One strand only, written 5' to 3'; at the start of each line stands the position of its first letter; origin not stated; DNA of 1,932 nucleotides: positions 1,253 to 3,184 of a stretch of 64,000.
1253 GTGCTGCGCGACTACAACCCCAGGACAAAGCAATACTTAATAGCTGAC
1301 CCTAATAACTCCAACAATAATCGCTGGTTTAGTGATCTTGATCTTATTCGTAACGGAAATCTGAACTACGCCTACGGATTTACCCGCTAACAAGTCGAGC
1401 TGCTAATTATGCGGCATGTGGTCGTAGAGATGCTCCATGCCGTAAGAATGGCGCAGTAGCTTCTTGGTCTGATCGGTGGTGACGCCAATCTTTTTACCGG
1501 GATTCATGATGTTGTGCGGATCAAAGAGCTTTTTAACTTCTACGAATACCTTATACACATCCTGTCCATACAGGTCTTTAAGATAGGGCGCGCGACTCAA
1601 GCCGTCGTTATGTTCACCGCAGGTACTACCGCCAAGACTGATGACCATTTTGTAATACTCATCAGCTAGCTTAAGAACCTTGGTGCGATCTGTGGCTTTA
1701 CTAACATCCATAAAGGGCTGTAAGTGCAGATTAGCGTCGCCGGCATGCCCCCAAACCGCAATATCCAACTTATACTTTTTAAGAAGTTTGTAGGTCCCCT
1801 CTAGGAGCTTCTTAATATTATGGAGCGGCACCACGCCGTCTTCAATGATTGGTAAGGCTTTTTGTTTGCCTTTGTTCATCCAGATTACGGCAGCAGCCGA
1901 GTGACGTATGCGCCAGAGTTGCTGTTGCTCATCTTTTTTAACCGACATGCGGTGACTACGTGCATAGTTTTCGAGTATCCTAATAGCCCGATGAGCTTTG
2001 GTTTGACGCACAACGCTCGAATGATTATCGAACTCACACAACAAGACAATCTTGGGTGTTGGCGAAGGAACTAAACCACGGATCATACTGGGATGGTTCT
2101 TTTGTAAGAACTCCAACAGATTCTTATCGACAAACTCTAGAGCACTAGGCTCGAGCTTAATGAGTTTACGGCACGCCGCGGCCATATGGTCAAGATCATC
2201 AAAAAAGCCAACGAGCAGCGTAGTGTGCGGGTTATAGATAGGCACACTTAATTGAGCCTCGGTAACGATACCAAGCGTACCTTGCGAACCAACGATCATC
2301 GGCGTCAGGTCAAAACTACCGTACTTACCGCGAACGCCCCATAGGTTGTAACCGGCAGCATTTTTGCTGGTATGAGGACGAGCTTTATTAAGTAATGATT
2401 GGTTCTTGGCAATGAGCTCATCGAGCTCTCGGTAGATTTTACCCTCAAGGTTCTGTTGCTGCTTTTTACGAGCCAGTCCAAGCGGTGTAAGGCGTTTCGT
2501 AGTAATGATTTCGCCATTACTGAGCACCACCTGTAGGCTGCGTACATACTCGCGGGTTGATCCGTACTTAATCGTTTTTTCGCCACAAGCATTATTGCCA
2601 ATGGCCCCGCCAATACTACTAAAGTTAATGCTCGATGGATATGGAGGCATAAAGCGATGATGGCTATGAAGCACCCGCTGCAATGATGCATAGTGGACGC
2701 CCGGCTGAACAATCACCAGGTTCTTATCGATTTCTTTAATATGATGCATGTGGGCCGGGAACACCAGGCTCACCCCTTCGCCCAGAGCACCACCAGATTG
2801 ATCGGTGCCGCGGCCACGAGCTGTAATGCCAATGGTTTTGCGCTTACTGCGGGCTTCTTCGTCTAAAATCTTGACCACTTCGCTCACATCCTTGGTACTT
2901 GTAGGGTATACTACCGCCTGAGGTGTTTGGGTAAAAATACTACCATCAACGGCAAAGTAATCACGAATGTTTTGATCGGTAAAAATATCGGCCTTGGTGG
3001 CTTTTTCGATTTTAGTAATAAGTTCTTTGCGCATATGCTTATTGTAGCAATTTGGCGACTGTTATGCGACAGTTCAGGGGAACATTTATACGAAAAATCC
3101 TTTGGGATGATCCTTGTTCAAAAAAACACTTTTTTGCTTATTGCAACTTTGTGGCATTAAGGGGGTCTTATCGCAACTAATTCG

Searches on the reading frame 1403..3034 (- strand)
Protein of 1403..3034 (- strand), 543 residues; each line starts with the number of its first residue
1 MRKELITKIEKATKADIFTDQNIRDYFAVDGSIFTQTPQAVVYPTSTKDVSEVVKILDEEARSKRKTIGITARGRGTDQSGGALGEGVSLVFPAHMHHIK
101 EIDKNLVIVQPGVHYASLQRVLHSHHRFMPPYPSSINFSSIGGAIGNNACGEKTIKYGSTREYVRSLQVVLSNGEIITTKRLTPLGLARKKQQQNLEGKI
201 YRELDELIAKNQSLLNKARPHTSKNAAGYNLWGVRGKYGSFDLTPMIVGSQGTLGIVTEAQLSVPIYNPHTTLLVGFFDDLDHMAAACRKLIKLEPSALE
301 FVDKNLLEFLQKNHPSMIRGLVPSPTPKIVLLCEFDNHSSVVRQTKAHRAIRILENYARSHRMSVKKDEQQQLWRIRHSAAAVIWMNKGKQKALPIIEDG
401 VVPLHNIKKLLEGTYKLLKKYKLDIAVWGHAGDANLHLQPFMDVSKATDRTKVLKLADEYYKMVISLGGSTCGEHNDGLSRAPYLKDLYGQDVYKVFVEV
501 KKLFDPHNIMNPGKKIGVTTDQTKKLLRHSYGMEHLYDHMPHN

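Call 40: search_protein_families(library=pfam, proteins=[window:1403-3034:-])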
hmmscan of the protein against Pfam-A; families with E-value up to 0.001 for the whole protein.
window:1403-3034:- (543 aa): 2 families
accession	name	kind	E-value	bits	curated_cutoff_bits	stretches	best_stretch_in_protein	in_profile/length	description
PF02913.24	FAD-oxidase_C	-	1.5e-49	169.4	21.2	1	270-514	4-247/248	FAD linked oxidases, C-terminal domain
PF01565.28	FAD_binding_4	-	9e-31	106.9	26.4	1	38-179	1-138/139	FAD binding domain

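Call 47: find_homologous_proteins(query=window:1403-3034:-, max_evalue=1e-100)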
Query window:1403-3034:- (543 aa): 3522 proteins with E <= 1e-100 among 8000 candidates; the best 120 are listed.
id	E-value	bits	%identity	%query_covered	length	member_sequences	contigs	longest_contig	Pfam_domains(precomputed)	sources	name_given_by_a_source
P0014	0.0e+0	1158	92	100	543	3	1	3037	PF01565.29,PF02913.25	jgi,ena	-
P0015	0.0e+0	1143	90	100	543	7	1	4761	PF01565.29,PF02913.25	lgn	-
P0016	0.0e+0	1139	90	100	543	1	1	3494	PF01565.29,PF02913.25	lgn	-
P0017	0.0e+0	1125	89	100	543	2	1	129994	PF01565.29,PF02913.25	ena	-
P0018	0.0e+0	1120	89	100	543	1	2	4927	PF01565.29,PF02913.25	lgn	-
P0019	0.0e+0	1115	87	100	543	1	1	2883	PF01565.29,PF02913.25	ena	-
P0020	0.0e+0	1113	87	100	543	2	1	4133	PF01565.29,PF02913.25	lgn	-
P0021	0.0e+0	1113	87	100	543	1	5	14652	PF01565.29,PF02913.25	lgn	-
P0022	0.0e+0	1107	87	100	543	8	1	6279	PF01565.29,PF02913.25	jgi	-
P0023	0.0e+0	1106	86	100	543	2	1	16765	PF01565.29,PF02913.25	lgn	-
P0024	0.0e+0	1105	86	100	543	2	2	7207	PF01565.29,PF02913.25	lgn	-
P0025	0.0e+0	1103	87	100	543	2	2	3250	PF01565.29,PF02913.25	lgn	-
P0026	0.0e+0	1098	87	100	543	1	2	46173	PF01565.29,PF02913.25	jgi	-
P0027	0.0e+0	1086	85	100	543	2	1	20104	PF01565.29,PF02913.25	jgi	jgi:FAD/FMN-containing dehydrogenase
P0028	0.0e+0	1083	85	100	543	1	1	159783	PF01565.29,PF02913.25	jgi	jgi:FAD/FMN-containing dehydrogenase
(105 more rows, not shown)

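Call 48: find_encoding_contigs(protein=P0017, flank=10000, max_places=1)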
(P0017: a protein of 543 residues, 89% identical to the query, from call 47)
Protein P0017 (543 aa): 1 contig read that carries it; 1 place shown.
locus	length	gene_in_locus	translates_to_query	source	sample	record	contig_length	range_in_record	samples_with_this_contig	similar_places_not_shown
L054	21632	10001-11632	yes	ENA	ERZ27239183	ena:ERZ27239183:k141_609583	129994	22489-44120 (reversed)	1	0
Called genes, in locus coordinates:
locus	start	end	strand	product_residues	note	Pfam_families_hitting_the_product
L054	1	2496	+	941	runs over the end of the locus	PF00005:ABC_tran (faint), PF02463:SMC_N (faint), PF03193:RsgA_GTPase (faint), PF13191:AAA_16 (faint), PF13304:AAA_21 (faint), PF13555:AAA_29 (faint), PF17760:UvrA_inter, PF17755:UvrA_DNA-bind, +1 more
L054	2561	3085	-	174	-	-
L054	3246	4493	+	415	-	PF05195:AMP_N, PF00557:Peptidase_M24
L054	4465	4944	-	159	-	PF01467:CTP_transf_like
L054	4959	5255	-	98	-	-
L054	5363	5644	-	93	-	-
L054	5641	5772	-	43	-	-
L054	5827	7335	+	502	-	PF01541:GIY-YIG (weak), PF27096:UvrC_M, PF02151:UVR (weak), PF08459:UvrC_RNaseH_dom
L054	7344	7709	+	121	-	PF04020:Phage_holin_4_2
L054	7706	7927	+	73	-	PF03840:SecG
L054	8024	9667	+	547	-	PF00496:SBP_bac_5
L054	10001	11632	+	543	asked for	PF01565:FAD_binding_4, PF02913:FAD-oxidase_C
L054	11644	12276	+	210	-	PF09335:VTT_dom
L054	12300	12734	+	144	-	-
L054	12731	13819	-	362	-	PF01594:AI-2E_transport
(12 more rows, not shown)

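Call 49: find_encoding_contigs(protein=P0028, flank=10000, max_places=1)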
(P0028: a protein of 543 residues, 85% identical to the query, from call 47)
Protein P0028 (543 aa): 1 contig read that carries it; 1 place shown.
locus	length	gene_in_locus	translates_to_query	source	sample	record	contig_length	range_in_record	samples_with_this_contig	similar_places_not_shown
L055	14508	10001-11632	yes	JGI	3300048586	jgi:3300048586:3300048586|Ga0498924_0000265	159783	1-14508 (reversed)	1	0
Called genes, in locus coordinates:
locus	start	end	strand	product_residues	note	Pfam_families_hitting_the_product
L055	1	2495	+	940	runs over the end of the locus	PF00005:ABC_tran (faint), PF02463:SMC_N (faint), PF03193:RsgA_GTPase (faint), PF13191:AAA_16 (faint), PF13304:AAA_21 (faint), PF13555:AAA_29 (faint), PF17760:UvrA_inter, PF17755:UvrA_DNA-bind, +1 more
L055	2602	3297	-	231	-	-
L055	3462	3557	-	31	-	-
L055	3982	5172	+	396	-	PF05195:AMP_N, PF00557:Peptidase_M24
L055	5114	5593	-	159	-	PF01467:CTP_transf_like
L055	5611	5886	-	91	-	-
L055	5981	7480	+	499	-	PF01541:GIY-YIG, PF27096:UvrC_M, PF02151:UVR (weak), PF08459:UvrC_RNaseH_dom, PF14520:HHH_5 (weak)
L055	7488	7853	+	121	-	PF04020:Phage_holin_4_2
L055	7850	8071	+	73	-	PF03840:SecG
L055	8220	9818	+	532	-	PF00496:SBP_bac_5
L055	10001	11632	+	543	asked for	PF01565:FAD_binding_4, PF02913:FAD-oxidase_C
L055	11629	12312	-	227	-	PF13529:Peptidase_C39_2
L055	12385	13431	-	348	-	PF08240:ADH_N, PF01262:AlaDh_PNT_C (weak), PF00107:ADH_zinc_N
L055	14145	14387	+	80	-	PF00581:Rhodanese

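Call 50: find_encoding_contigs(protein=P0026, flank=10000, max_places=1)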
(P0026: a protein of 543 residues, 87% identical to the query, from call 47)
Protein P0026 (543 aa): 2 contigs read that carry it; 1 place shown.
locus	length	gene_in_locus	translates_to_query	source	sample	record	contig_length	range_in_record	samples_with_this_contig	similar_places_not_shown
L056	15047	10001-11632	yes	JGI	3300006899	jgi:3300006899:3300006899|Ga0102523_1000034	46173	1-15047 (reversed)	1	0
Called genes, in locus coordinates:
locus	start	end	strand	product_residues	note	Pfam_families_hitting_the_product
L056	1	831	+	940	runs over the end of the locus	PF00005:ABC_tran (faint), PF02463:SMC_N (faint), PF03193:RsgA_GTPase (faint), PF13191:AAA_16 (faint), PF13304:AAA_21 (faint), PF13555:AAA_29 (faint), PF17760:UvrA_inter, PF17755:UvrA_DNA-bind, +1 more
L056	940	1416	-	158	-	-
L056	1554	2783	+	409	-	PF05195:AMP_N, PF00557:Peptidase_M24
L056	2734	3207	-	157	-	PF01467:CTP_transf_like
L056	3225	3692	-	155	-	-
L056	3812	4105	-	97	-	-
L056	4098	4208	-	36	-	-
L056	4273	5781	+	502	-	PF01541:GIY-YIG (weak), PF27096:UvrC_M, PF02151:UVR (weak), PF08459:UvrC_RNaseH_dom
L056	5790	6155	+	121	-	PF04020:Phage_holin_4_2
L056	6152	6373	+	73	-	PF03840:SecG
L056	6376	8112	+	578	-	PF00496:SBP_bac_5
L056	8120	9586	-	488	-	PF17957:Big_7 (weak), PF25174:Beta-prop_THOC3 (faint)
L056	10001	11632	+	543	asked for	PF01565:FAD_binding_4, PF02913:FAD-oxidase_C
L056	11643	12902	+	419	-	PF03448:MgtE_N, PF00571:CBS (weak), PF01769:MgtE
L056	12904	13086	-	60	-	-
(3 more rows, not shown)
